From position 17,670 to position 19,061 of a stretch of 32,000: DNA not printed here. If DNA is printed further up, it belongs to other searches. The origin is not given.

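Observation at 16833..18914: Cytoplasmic, apparently active EAL domain fused to seven or eight exact 28-residue repeats (predicted beta-solenoid) of unknown function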

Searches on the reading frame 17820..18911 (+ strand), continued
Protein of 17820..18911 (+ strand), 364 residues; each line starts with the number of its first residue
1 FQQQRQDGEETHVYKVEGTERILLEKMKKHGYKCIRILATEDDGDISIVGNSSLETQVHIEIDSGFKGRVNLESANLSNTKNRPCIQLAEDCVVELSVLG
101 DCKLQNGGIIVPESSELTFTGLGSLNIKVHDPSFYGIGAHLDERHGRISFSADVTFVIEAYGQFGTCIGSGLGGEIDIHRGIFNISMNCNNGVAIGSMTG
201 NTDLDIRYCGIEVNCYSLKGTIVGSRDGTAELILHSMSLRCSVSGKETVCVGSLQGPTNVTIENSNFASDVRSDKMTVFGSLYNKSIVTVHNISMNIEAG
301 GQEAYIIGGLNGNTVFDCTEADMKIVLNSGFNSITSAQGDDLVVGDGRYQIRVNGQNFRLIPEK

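Call 53: search_protein_families(library=pfam, proteins=[P0068, P0074, P0044, P0083, P0137, P0151, P0030, P0047], max_evalue=0.001)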
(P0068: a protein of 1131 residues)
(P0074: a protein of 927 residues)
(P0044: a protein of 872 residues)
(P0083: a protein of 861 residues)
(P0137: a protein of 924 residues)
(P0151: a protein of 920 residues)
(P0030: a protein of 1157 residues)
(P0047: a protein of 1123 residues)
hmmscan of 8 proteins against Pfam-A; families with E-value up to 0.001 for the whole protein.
P0068 (1131 aa): 2 families
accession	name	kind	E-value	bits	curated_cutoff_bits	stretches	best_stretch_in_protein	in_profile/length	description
PF00563.25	EAL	-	2.8e-46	158.3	31.3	1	536-758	8-236/236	EAL domain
PF00990.26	GGDEF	-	2.5e-42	144.8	23.8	2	214-350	3-158/161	Diguanylate cyclase, GGDEF domain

P0074 (927 aa): 2 families
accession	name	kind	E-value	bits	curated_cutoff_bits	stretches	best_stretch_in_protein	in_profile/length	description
PF00563.25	EAL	-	1.2e-46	159.4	31.3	1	329-554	6-236/236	EAL domain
PF00990.26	GGDEF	-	3.2e-15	56.7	23.8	1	151-304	3-157/161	Diguanylate cyclase, GGDEF domain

P0044 (872 aa): 1 family
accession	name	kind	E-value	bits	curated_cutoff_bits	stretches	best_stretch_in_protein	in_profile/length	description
PF00563.25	EAL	-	7.4e-48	163.4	31.3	1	268-495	3-236/236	EAL domain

P0083 (861 aa): 3 families
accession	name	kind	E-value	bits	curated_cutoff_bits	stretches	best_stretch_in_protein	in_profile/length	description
PF00563.25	EAL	-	7.2e-53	179.8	31.3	1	265-491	4-236/236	EAL domain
PF05268.17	GP38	-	8.8e-05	22.9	25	1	644-705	82-143/218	Phage tail fibre adhesin Gp38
PF16026.10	MIEAP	-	0.00036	21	27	1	311-407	4-100/195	Mitochondria-eating protein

P0137 (924 aa): 1 family
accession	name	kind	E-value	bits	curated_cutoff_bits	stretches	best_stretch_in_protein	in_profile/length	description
PF00563.25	EAL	-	1.2e-46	159.5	31.3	1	262-489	3-236/236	EAL domain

P0151 (920 aa): 2 families
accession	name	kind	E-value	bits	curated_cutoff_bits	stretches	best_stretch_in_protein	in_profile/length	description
PF00563.25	EAL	-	3e-44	151.6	31.3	1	264-491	4-236/236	EAL domain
PF00990.26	GGDEF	-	0.00015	22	23.8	1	101-236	12-154/161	Diguanylate cyclase, GGDEF domain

P0030 (1157 aa): 4 families
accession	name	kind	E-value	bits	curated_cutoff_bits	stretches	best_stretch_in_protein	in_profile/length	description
PF00563.25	EAL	-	5.3e-49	167.1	31.3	1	548-771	8-236/236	EAL domain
PF13377.12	Peripla_BP_3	-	1.5e-25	90.7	26.5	1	125-285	1-166/167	Periplasmic binding protein-like domain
PF00532.27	Peripla_BP_1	-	1.4e-15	57.9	22.2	1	7-256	4-251/281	Periplasmic binding proteins and sugar binding domain of LacI family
PF13407.12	Peripla_BP_4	-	2.5e-06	27.7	35.1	0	133-236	120-221/258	Periplasmic binding protein domain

P0047 (1123 aa): 4 families
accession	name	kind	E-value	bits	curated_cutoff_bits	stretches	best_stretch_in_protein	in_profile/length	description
PF00563.25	EAL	-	4.3e-48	164.2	31.3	1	523-745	8-236/236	EAL domain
PF13377.12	Peripla_BP_3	-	1.2e-22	81.2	26.5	1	146-302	5-167/167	Periplasmic binding protein-like domain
PF00532.27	Peripla_BP_1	-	2.2e-16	60.6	22.2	1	107-281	75-260/281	Periplasmic binding proteins and sugar binding domain of LacI family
PF13407.12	Peripla_BP_4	-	0.00023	21.3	35.1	1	148-252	121-221/258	Periplasmic binding protein domain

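Call 54: fold_search(model_id=the predicted structure, library=pdb)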
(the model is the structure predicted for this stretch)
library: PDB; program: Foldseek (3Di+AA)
matches with E <= 10: 146; with E <= 0.001: 0
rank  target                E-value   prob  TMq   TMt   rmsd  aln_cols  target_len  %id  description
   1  7o7a_B                9.3e-02  0.11  0.18  0.16  15.1       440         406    8  Structure of the PL6 family alginate lyase Pedsa0632 from Pseudopedobacter saltans (released 2021-07-28)
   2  2pyg_B                1.1e-01  0.16  0.24  0.23  14.5       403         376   10  Azotobacter vinelandii Mannuronan C-5 epimerase AlgE4 A-module (released 2008-05-27)
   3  6kvh                  1.2e-01  0.38  0.31  0.32  10.5       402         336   10  The mutant crystal structure of endo-polygalacturonase (T284A) from Talaromyces leycettanus JCM 12802 (released 2020-09-09)
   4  7o84_A                2.9e-01  0.10  0.21  0.19  14.2       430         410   10  Structure of the PL6 family alginate lyase Pedsa0632 from Pseudopedobacter saltans in complex with substrate (released 2021-07-28)
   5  7e56                  3.1e-01  0.20  0.30  0.31  10.7       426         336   10  The mutant crystal structure of endo-polygalacturonase (T316C/G344C) from Talaromyces leycettanus JCM 12802 (released 2021-08-25)
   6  6kve                  3.7e-01  0.18  0.30  0.31  11.3       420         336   11  Crystal structure of a GH28 endo-polygalacturonase from Talaromyces leycettanus JCM 12802 (released 2020-09-09)
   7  7b8b_A                3.7e-01  0.10  0.24  0.23  13.6       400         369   11  ADPG2 - ENDOPOLYGALACTURONASE FROM ARABIDOPSIS THALIANA (released 2022-06-22)
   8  7bz0_A                4.8e-01  0.09  0.25  0.21  12.2       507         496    7  complex structure of alginate lyase AlyF-OU02 with G6 (released 2021-03-10)
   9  6w4q_F                5.0e-01  0.21  0.32  0.18  11.3       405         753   12  Crystal structure of full-length tailspike protein 2 (TSP2, ORF211) ) from Escherichia coli O157:H7 bacteriophage CAB1 (released 2021-01-20)
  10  7b8b_B                5.0e-01  0.14  0.26  0.26  12.9       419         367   10  ADPG2 - ENDOPOLYGALACTURONASE FROM ARABIDOPSIS THALIANA (released 2022-06-22)
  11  9cdv_A                5.0e-01  0.10  0.23  0.20  13.9       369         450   10  Crystal Structure of Rhombotarget A (released 2025-07-02)
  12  24qi                  5.0e-01  0.07  0.19  0.14  14.6       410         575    8  Crystal structure of a tailspike depolymerase (Belisarius_gp86) from Acinetobacter phage Belisarius (released 2026-03-25)
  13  7o78_A                5.3e-01  0.08  0.21  0.17  15.2       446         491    8  Structure of the PL6 family chondroitinase B from Pseudopedobacter saltans, Pedsa3807 (released 2021-07-28)
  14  3lmw_A                5.3e-01  0.07  0.17  0.14  12.2       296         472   14  Crystal structure of iota-carrageenase family GH82 from A. fortis in absence of chloride ions (released 2010-08-18)
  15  7dmk_C                5.5e-01  0.03  0.16  0.10  20.8       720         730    9  PL6 alginate lyase BcAlyPL6 (released 2021-10-06)
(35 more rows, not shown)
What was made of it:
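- On Right-handed parallel beta-helix / pectate-lyase-like (PbH1, Beta_helix, CASH): The top 50 PDB hits are almost all of this class, but the best E is 0.09, probability <=0.38, TM<=0.32 and rmsd >10 A (call 54).
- The Foldseek PDB top list is made almost entirely of right-handed beta-helix polysaccharide lyases, hydrolases and epimerases and tailspike depolymerases (call 54). Many right-handed beta-helices are enzymes (call 54).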

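Call 58: fold_search(model_id=the predicted structure, library=viral)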
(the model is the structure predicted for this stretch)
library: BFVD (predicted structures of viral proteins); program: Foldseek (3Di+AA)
matches with E <= 10: 396; with E <= 0.001: 0
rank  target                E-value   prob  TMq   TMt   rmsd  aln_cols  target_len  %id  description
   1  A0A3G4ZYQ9            2.1e-02  0.63  0.29  0.21  12.6       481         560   11  Uncharacterized protein [Gaeavirus sp.]
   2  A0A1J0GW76            5.3e-02  0.41  0.31  0.21  11.5       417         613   12  Collagen triple helix repeat-containing protein [Streptomyces phage BRock]
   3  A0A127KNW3            6.4e-02  0.30  0.27  0.17  13.4       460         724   13  Bacteriophage T7 tail fibre protein-like N-terminal domain-containing protein [Pseudomonas phage YMC11/06/C171_PPU_BP]
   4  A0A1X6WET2            6.7e-02  0.18  0.22  0.10  15.4       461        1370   10  (no name in the UniProt tables at hand)
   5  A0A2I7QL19            7.1e-02  0.33  0.25  0.18  13.7       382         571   12  (no name in the UniProt tables at hand)
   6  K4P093                8.6e-02  0.47  0.34  0.20  13.3       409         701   11  Putative tail fiber [Acinetobacter phage vB_AbaM-IME-AB2]
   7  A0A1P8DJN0            1.0e-01  0.30  0.27  0.17  13.1       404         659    7  (no name in the UniProt tables at hand)
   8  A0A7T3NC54            1.1e-01  0.30  0.29  0.17  14.6       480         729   11  Putative tail fiber protein [Serratia phage vB_SmaM_Yaphecito]
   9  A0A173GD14            1.2e-01  0.23  0.26  0.13  13.6       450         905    9  Rhamnogalacturonase A/B/Epimerase-like pectate lyase domain-containing protein [Pseudomonas phage VSW-3]
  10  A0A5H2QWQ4            1.2e-01  0.35  0.30  0.19  13.0       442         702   11  (no name in the UniProt tables at hand)
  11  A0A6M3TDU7            1.2e-01  0.28  0.31  0.21  12.5       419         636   12  (no name in the UniProt tables at hand)
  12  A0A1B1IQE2            1.7e-01  0.25  0.28  0.18  12.8       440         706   12  (no name in the UniProt tables at hand)
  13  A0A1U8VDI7            1.8e-01  0.21  0.23  0.19  14.4       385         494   12  Pectate lyase superfamily protein domain-containing protein [Klebsiella phage phiBO1E]
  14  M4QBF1                1.9e-01  0.15  0.24  0.13  12.8       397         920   12  Putative tail fiber [Escherichia phage phiKP26]
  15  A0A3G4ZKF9            1.9e-01  0.12  0.25  0.20  13.3       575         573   11  Uncharacterized protein [Terrestrivirus sp.]
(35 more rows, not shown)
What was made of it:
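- On Right-handed parallel beta-helix / pectate-lyase-like (PbH1, Beta_helix, CASH): BFVD gives a best E of 0.02 and TM<=0.34 (call 58).
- Closest known: Right-handed parallel beta-helix proteins. Same: They make up almost all of the weak Foldseek hits (calls 54, 58).
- All structural matches are non-significant (E>=0.02, TM<=0.34; calls 54, 58).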

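Call 60: find_encoding_contigs(protein=P0019, flank=6000, max_places=2)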
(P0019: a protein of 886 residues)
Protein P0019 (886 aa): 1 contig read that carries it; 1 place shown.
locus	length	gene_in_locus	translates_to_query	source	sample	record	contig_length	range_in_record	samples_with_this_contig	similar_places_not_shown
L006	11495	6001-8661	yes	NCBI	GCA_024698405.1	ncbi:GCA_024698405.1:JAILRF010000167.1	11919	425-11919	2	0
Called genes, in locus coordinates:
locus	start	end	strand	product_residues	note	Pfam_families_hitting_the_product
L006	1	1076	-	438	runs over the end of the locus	PF16499:Melibiase_2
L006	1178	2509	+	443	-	-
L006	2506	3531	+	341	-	PF01820:Dala_Dala_lig_N, PF02655:ATP-grasp_3, PF02786:CPSase_L_D2, PF02222:ATP-grasp, PF07478:Dala_Dala_lig_C, PF13535:ATP-grasp_4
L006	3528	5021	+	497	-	PF01225:Mur_ligase, PF08245:Mur_ligase_M, PF02875:Mur_ligase_C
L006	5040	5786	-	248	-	PF01553:Acyltransferase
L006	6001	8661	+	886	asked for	PF00563:EAL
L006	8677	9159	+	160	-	-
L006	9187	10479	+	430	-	PF00275:EPSP_synthase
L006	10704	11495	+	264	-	?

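Call 61: find_encoding_contigs(protein=P0012, flank=6000, max_places=2)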
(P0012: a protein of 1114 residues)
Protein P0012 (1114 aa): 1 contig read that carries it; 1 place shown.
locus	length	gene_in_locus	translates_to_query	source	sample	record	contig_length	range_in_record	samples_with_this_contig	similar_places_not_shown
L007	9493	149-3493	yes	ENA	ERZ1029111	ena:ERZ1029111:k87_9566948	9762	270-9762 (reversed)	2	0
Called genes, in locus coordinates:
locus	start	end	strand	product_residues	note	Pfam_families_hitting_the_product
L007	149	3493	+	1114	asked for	PF00532:Peripla_BP_1, PF13377:Peripla_BP_3, PF00563:EAL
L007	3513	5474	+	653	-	PF00005:ABC_tran, PF02463:SMC_N (faint), PF13555:AAA_29 (faint), PF13604:AAA_30 (faint), PF00004:AAA (faint), PF12848:ABC_tran_Xtn, PF00005:ABC_tran, PF16326:ABC_tran_CTD, +7 more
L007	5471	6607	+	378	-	PF02424:ApbE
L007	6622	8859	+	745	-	PF02922:CBM_48, PF00128:Alpha-amylase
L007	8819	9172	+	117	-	PF07009:NusG_II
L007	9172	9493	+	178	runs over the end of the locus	PF07456:Hpre_diP_synt_I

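Call 66: search_protein_families(library=pfam, proteins=[L004:3530-6811:+, L004:9274-11454:+, L001:9002-9994:-, L001:4979-5617:+, L001:3705-4979:+, L006:8677-9156:+], max_evalue=0.001)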
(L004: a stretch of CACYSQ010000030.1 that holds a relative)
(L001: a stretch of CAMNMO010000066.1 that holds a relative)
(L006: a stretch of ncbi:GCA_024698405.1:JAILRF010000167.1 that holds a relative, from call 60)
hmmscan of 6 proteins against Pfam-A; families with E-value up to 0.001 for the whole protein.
L004:3530-6811:+ (1094 aa): 4 families
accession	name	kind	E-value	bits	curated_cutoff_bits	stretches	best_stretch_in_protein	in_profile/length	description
PF07944.18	Beta-AFase-like_GH127_cat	-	8.9e-89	298.5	24.9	1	47-446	2-376/376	Beta-L-arabinofuranosidase, GH127 catalytic domain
PF20736.2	Glyco_hydro127M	-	2.7e-20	72.7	24.2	1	456-546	2-94/95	Beta-L-arabinofuranosidase, GH127 middle domain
PF20620.4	DUF6805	-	1.6e-10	41.8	27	1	674-782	5-109/133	Family of unknown function (DUF6805)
PF00404.24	Dockerin_1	-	2e-05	25.1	22.9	1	1031-1084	2-53/57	Dockerin type I domain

L004:9274-11454:+ (727 aa): 3 families
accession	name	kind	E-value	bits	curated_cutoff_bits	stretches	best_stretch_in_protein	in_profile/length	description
PF02018.23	CBM_4_9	-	1.2e-16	61.7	25.9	1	455-584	2-132/136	Carbohydrate binding domain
PF00404.24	Dockerin_1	-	1.6e-05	25.4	22.9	1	662-717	1-54/57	Dockerin type I domain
PF02055.22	Glyco_hydro_30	-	0.00011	21.8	23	1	105-178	84-162/348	Glycosyl hydrolase family 30 TIM-barrel domain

L001:9002-9994:- (330 aa): 1 family
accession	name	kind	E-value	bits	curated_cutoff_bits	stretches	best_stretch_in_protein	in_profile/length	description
PF00248.27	Aldo_ket_red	-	3.5e-71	240.1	24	1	26-328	2-290/291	Aldo/keto reductase family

L001:4979-5617:+ (213 aa): 7 families
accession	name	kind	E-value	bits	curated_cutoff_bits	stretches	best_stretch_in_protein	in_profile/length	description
PF00196.25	GerE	-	6.8e-19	67.7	23.5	1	146-201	2-57/57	Bacterial regulatory proteins, luxR family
PF00072.30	Response_reg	-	5.5e-15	55.9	30.2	1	8-119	1-109/111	Response regulator receiver domain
PF13412.12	HTH_24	-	4.6e-06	26.5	21.9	1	149-187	3-43/48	Winged helix-turn-helix DNA-binding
PF08281.18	Sigma70_r4_2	-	4.8e-05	23.4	25.7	1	148-182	12-47/54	Sigma-70, region 4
PF04967.18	HTH_10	-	6.1e-05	23.2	23.1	0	162-188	24-50/53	HTH DNA binding domain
PF04545.22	Sigma70_r4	-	7.8e-05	22.6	24.1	1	146-187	4-46/50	Sigma-70, region 4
PF13384.12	HTH_23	-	0.00017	21.7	24.6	1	150-179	6-35/50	Homeodomain-like domain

L001:3705-4979:+ (425 aa): 0 families

L006:8677-9156:+ (160 aa): 0 families

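Call 78: list_cluster_members(proteins=[P0005, P0007, P0009, P0022, P0036, P0068, P0101, P0090, P0132, P0104])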
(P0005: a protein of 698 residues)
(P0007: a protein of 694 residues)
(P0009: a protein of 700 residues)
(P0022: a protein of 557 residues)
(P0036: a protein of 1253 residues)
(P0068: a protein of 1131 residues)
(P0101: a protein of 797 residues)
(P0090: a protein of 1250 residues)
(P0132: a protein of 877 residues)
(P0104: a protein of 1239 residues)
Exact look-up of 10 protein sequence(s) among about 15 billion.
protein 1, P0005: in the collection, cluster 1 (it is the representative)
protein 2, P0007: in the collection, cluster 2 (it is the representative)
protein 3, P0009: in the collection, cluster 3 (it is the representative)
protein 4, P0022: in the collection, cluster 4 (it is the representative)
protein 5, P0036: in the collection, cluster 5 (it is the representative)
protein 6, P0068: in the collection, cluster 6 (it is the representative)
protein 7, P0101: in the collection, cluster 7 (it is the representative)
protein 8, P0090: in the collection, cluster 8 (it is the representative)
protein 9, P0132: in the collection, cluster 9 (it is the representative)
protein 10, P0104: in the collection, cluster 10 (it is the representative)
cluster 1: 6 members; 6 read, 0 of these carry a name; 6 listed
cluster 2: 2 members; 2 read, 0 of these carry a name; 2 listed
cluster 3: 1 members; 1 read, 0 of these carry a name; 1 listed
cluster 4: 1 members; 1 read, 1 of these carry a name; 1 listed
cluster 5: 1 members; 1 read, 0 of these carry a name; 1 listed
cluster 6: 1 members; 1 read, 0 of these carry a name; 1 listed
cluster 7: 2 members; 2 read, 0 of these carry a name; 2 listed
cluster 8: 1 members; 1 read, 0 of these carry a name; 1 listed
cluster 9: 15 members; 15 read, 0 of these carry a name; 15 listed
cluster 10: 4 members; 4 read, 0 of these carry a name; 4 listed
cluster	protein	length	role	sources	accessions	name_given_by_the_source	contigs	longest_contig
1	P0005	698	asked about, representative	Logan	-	-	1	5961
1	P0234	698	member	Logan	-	-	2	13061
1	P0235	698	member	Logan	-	-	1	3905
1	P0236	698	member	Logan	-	-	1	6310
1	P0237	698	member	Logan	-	-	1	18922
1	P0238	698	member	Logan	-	-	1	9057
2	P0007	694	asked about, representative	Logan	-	-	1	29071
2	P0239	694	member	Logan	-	-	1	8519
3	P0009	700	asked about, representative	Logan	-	-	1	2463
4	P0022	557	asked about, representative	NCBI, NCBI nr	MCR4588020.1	MAG: EAL domain-containing protein, partial [Lachnospiraceae bacterium] | EAL domain-containing protein [Lachnospiraceae bacterium]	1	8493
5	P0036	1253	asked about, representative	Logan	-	-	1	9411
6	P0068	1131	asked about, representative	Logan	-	-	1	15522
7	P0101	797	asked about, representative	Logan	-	-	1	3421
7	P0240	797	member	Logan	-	-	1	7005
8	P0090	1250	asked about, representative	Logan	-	-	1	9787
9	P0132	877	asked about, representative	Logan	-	-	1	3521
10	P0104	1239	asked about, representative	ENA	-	-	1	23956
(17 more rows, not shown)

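Call 84: find_homologous_proteins(query=A3, max_evalue=0.001)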
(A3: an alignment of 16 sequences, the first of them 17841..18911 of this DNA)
Query A3 (16 sequences) (357 aa, profile of the alignment): 2 proteins with E <= 0.001 among 8000 candidates.
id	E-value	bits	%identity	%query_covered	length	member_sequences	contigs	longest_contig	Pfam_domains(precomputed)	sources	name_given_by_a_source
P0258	4.9e-89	317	32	84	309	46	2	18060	-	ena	-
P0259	3.9e-72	261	31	66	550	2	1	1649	PF00563.26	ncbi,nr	ncbi:MAG: EAL domain-containing protein, partial [Oscillospiraceae bacterium]|nr:EAL domain-containi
